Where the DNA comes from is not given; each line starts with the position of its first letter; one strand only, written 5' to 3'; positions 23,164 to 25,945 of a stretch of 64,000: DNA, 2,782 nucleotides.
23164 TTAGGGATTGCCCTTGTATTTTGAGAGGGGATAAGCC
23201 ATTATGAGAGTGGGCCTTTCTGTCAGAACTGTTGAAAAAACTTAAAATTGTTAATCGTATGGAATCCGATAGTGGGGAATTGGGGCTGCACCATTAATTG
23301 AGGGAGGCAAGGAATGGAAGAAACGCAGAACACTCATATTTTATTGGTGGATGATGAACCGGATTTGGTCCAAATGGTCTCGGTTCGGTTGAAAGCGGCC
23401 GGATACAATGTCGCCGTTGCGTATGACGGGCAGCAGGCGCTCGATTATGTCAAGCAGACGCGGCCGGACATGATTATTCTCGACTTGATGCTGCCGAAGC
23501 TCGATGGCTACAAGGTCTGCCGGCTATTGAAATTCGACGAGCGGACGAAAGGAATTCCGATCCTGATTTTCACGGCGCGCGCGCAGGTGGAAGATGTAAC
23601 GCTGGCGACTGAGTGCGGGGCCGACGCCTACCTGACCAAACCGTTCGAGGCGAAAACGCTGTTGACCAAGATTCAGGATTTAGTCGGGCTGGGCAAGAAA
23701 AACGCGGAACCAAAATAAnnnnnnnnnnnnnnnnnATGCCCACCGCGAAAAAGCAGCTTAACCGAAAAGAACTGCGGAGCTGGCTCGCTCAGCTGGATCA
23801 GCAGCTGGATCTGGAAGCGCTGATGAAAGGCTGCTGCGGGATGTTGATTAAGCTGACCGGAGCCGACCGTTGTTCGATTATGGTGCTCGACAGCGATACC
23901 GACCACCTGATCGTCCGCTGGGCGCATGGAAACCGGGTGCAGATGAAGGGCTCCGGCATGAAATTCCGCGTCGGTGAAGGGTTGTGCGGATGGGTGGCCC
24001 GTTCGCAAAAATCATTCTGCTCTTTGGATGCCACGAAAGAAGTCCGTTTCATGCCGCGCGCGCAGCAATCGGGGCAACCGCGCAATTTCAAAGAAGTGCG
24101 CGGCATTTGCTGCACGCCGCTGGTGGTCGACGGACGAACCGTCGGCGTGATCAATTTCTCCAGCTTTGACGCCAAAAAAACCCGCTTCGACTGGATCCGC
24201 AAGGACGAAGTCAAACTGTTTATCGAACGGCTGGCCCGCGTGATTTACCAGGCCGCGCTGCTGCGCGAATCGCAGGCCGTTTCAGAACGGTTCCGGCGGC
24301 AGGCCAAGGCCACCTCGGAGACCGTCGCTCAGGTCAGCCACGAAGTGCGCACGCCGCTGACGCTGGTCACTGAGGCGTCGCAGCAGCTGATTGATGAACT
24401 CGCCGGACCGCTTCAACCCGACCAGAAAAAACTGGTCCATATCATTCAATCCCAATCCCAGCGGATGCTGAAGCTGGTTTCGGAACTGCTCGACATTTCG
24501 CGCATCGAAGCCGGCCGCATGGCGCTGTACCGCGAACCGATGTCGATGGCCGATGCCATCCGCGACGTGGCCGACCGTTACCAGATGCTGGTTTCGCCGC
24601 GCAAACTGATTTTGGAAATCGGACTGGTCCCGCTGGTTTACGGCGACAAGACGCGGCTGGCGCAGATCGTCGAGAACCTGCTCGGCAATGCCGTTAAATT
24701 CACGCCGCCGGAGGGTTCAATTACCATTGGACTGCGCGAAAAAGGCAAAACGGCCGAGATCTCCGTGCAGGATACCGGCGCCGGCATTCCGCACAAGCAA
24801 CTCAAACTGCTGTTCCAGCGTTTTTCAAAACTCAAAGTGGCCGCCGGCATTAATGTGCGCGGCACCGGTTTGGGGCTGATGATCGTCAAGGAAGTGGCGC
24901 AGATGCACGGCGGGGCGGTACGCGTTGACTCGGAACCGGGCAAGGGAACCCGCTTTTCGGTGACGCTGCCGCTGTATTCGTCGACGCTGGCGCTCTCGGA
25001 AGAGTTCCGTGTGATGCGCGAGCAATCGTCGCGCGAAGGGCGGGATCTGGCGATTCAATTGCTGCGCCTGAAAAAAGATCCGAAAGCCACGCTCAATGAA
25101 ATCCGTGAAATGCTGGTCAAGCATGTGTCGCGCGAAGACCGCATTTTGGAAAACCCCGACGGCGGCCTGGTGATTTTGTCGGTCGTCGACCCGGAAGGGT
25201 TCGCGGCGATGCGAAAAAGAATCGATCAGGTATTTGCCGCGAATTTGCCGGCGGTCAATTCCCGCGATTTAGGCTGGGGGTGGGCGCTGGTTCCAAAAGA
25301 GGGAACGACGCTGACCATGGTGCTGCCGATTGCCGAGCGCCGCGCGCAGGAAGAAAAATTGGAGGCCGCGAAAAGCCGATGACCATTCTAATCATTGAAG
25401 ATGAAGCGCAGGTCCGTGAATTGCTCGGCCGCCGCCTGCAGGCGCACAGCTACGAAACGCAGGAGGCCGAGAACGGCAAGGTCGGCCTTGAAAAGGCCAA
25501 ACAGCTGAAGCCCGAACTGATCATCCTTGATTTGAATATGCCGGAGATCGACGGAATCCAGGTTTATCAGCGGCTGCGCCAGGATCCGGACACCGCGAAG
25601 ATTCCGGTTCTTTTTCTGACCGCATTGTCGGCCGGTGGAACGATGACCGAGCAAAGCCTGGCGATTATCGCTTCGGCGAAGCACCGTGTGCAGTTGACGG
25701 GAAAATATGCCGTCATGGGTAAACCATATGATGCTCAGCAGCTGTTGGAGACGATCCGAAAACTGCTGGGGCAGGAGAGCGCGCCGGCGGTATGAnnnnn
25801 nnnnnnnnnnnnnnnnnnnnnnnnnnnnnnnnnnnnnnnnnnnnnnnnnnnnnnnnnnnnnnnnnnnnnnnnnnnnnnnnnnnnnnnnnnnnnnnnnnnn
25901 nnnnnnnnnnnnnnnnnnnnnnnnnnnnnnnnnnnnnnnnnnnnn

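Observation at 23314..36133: T4P/T2SS-hybrid pilus cluster with no secretin, three interleaved two-component modules and a terminal transglutaminase-like protease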

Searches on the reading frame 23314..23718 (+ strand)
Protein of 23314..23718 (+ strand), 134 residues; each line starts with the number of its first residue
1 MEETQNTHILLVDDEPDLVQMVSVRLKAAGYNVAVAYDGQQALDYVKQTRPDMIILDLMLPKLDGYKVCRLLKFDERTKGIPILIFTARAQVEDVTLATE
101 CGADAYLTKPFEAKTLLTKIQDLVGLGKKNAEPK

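Call 4: search_protein_families(library=pfam, max_evalue=0.01, proteins=[window:23314-23718:+])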
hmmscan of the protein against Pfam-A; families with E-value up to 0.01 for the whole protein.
window:23314-23718:+ (134 aa): 2 families
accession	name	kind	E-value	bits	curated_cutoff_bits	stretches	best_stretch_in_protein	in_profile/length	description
PF00072.30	Response_reg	-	7.7e-30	103.8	30.2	1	9-121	1-111/111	Response regulator receiver domain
PF23198.2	PDE8A_N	-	6.6e-05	23.3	29.6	1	6-94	9-99/147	PDE8A-like, N-terminal domain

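Call 53: search_protein_families(library=ncbifam, max_evalue=0.001, proteins=[window:23314-23718:+])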
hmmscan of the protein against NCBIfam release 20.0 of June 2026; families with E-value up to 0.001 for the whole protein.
window:23314-23718:+ (134 aa): 96 families (the best 25 are shown)
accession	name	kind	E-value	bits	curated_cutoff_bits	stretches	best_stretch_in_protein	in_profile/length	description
NF045944.1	ResRegRpaBCyano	equivalog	4.9e-33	114.4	330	1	10-124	1-112/229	response regulator transcription factor RpaB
NF007135.0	PRK09581.1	equivalog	4e-32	111.6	474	1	7-126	3-122/457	PleD family two-component system response regulator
TIGR02154.1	PhoB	equivalog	1.8e-31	109.2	296.2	1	7-123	3-119/226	phosphate regulon transcriptional regulator PhoB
NF040689.1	MtrAB_MtrA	equivalog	1.6e-30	106.1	300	1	9-122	1-111/219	MtrAB system response regulator MtrA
NF040534.1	resp_reg_YycF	equivalog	7.4e-29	100.6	340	1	8-121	2-112/231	response regulator YycF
NF041733.1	resp_reg_CseB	equivalog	1.3e-28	100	350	1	7-124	1-115/228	two-component system response regulator CseB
NF007982.1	PRK10710.1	equivalog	2.5e-27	96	380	1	3-124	4-122/235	envelope stress response regulator BaeR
NF053854.1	RespRegPhoBBctds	equivalog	8.1e-26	90.8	270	1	9-125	1-116/225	two-component system response regulator PhoB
NF041734.1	resp_reg_RppA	equivalog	1.5e-24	86.6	250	1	8-123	2-117/229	two-component system response regulator RppA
NF033117.2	vanR_ACDEGLN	exception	5.3e-24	85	350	1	9-121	1-110/226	VanR-ABDEGLN family response regulator transcription factor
NF008296.0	PRK11083.1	equivalog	5.3e-24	84.9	273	1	5-124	2-118/228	two-component system response regulator CreB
NF045991.1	RespRegCtrARhodob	equivalog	1.8e-23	83.4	350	1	8-130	2-122/224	response regulator transcription factor CtrA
NF007005.1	PRK09468.1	equivalog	3.4e-23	82.3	331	1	5-123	2-118/237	osmolarity response regulator transcription factor OmpR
NF033120.0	vanR_FM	exception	1e-22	81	460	1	6-120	3-114/231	vancomycin resistance response regulator transcription factor, VanR-F/VanR-M family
NF008199.0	PRK10955.1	equivalog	2.5e-22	80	341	1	8-123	3-114/232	envelope stress response regulator transcription factor CpxR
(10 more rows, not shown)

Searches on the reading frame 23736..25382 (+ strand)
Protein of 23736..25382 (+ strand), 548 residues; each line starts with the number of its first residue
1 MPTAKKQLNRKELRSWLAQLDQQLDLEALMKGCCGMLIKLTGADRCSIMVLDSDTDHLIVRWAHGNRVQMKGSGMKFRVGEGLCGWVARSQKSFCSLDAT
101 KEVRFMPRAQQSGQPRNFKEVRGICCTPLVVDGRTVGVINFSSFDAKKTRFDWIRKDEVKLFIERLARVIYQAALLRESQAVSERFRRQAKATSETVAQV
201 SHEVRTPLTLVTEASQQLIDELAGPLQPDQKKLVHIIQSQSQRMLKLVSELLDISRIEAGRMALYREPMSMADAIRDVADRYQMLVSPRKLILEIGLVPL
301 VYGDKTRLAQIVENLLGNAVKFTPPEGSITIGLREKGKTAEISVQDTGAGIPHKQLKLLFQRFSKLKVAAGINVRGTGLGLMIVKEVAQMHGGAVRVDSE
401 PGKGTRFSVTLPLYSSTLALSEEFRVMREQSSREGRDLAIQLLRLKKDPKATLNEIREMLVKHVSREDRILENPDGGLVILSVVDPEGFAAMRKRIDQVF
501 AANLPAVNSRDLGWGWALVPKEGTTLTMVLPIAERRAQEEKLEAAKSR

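Call 4: search_protein_families(library=pfam, max_evalue=0.01, proteins=[window:23736-25382:+])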
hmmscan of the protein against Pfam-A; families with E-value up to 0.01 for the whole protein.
window:23736-25382:+ (548 aa): 5 families
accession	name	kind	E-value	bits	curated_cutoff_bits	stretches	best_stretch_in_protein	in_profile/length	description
PF02518.31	HATPase_c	-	7.4e-32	110.5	26.4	1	303-414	1-110/111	Histidine kinase-, DNA gyrase B-, and HSP90-like ATPase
PF00512.31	HisKA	-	4.4e-16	59.1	26.9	1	194-260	3-66/66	His Kinase A (phospho-acceptor) domain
PF13185.12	GAF_2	-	5.4e-13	49.8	28.6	1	24-168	2-133/136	GAF domain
PF01590.32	GAF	-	9.3e-11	42.8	22.4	1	25-171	1-130/133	GAF domain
PF13492.12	GAF_3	-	8.9e-07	29.8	27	1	25-148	1-107/129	GAF domain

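Call 53: search_protein_families(library=ncbifam, max_evalue=0.001, proteins=[window:23736-25382:+])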
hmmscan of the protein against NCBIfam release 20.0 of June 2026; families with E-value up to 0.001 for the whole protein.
window:23736-25382:+ (548 aa): 84 families (the best 25 are shown)
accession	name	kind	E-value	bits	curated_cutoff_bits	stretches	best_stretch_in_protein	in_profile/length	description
TIGR02966.1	phoR_proteo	equivalog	3.7e-53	180.7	334.2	1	186-411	107-333/333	phosphate regulon sensor histidine kinase PhoR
NF046044.1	PnpS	equivalog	4.5e-53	180.7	400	1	186-412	163-390/390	two-component system histidine kinase PnpS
NF033092.0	HK_WalK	equivalog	2.8e-51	174.8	725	1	193-413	372-594/594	cell wall metabolism sensor histidine kinase WalK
TIGR02956.1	TMAO_torS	equivalog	1.1e-44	152.9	676.5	1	190-427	461-696/967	TMAO reductase system sensor histidine kinase/response regulator TorS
NF047874.1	MASE3_PAS_HK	subfamily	3.9e-44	151.5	560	1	187-415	392-627/655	MASE3 domain-containing sensor histidine kinase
NF011874.0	PRK15347.1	equivalog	9.7e-43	146.3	852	1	188-415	393-616/921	two component system sensor kinase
NF041735.1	hist_kin_RppB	equivalog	1.2e-42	146.3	400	1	197-412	220-438/438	two-component system sensor histidine kinase RppB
NF041832.1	near_NosP_CTERM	subfamily_domain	7.2e-42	143.8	400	1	195-433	9-244/370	NahK/ErcS family hybrid sensor histidine kinase/response regulator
NF038297.2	hybrid_HK_HrmK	equivalog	9.6e-42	143.4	725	1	177-430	219-474/607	hybrid histidine kinase/response regulator HrmK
NF047465.1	hybrid_HK_LvrA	exception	1.1e-41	142.8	1200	1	177-422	186-431/819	hybrid histidine kinase/response regulator LvrA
NF041947.1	LuxQ_Vibrio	equivalog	1.2e-41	142.5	1200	1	177-422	456-705/843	quorum-sensing autoinducer 2 sensor kinase/phosphatase LuxQ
NF040691.1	MtrAB_MtrB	equivalog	2.7e-41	142.1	450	1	196-415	274-494/507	MtrAB system histidine kinase MtrB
NF008099.0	PRK10841.1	equivalog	3.3e-41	141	920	1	189-424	466-701/949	two-component system sensor histidine kinase RcsC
NF008318.0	PRK11107.1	equivalog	1.3e-40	139.3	890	1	189-426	289-531/920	two-component sensor histidine kinase BarA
NF008312.0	PRK11100.1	equivalog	3e-40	138.5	356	1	194-413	257-474/477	two-component system sensor histidine kinase CreC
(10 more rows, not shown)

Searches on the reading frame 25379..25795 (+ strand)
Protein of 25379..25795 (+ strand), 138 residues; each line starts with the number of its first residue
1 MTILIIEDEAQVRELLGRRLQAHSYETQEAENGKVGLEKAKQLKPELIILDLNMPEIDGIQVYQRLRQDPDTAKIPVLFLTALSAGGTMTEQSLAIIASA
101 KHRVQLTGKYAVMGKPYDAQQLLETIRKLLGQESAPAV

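Call 4: search_protein_families(library=pfam, max_evalue=0.01, proteins=[window:25379-25795:+])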
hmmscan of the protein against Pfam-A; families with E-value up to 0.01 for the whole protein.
window:25379-25795:+ (138 aa): 1 family
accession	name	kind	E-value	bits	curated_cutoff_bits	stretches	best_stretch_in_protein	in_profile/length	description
PF00072.30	Response_reg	-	2.7e-21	76.3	30.2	1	3-85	1-81/111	Response regulator receiver domain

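Call 53: search_protein_families(library=ncbifam, max_evalue=0.001, proteins=[window:25379-25795:+])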
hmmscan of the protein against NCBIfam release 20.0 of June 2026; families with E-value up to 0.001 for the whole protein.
window:25379-25795:+ (138 aa): 86 families (the best 25 are shown)
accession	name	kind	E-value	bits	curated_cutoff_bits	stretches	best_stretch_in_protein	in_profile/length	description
NF045717.1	DVU0259_DivK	exception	8e-21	74.4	160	1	3-130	5-116/117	DVU0259 family response regulator domain-containing protein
TIGR02154.1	PhoB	equivalog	2.9e-18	66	296.2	1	2-85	4-87/226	phosphate regulon transcriptional regulator PhoB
NF045944.1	ResRegRpaBCyano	equivalog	4.8e-18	65.4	330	1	4-85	1-79/229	response regulator transcription factor RpaB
NF007135.0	PRK09581.1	equivalog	1.4e-17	63.7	474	1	2-85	4-87/457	PleD family two-component system response regulator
NF040689.1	MtrAB_MtrA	equivalog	2.8e-15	56.2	300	1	3-85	1-80/219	MtrAB system response regulator MtrA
TIGR01387.1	cztR_silR_copR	subfamily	3.9e-15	56.1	279.2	1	3-132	1-116/218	heavy metal response regulator transcription factor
NF041733.1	resp_reg_CseB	equivalog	7.6e-15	54.9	350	1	2-131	2-116/228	two-component system response regulator CseB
NF007969.0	PRK10693.1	equivalog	8.5e-15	54.6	329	1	2-84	9-89/337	two-component system response regulator RssB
NF008296.0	PRK11083.1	equivalog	1.5e-14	54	273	1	2-84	5-84/228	two-component system response regulator CreB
NF053854.1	RespRegPhoBBctds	equivalog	2.7e-14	53.1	270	1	3-85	1-82/225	two-component system response regulator PhoB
NF051870.1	NAssimRespRegNtrX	equivalog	1.1e-13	51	600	1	2-130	3-119/452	nitrogen assimilation response regulator NtrX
NF007820.0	PRK10529.1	equivalog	2.5e-13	50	325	1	2-85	3-83/225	two-component system response regulator KdpE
NF045505.1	RR_RssB_Pseudo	equivalog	3e-13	49.6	700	1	2-94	7-94/394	two-component system response regulator RssB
NF047465.1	hybrid_HK_LvrA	exception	4.7e-13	48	1200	1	3-84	470-550/819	hybrid histidine kinase/response regulator LvrA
NF007982.1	PRK10710.1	equivalog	6.2e-13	48.9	380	1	2-82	9-86/235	envelope stress response regulator BaeR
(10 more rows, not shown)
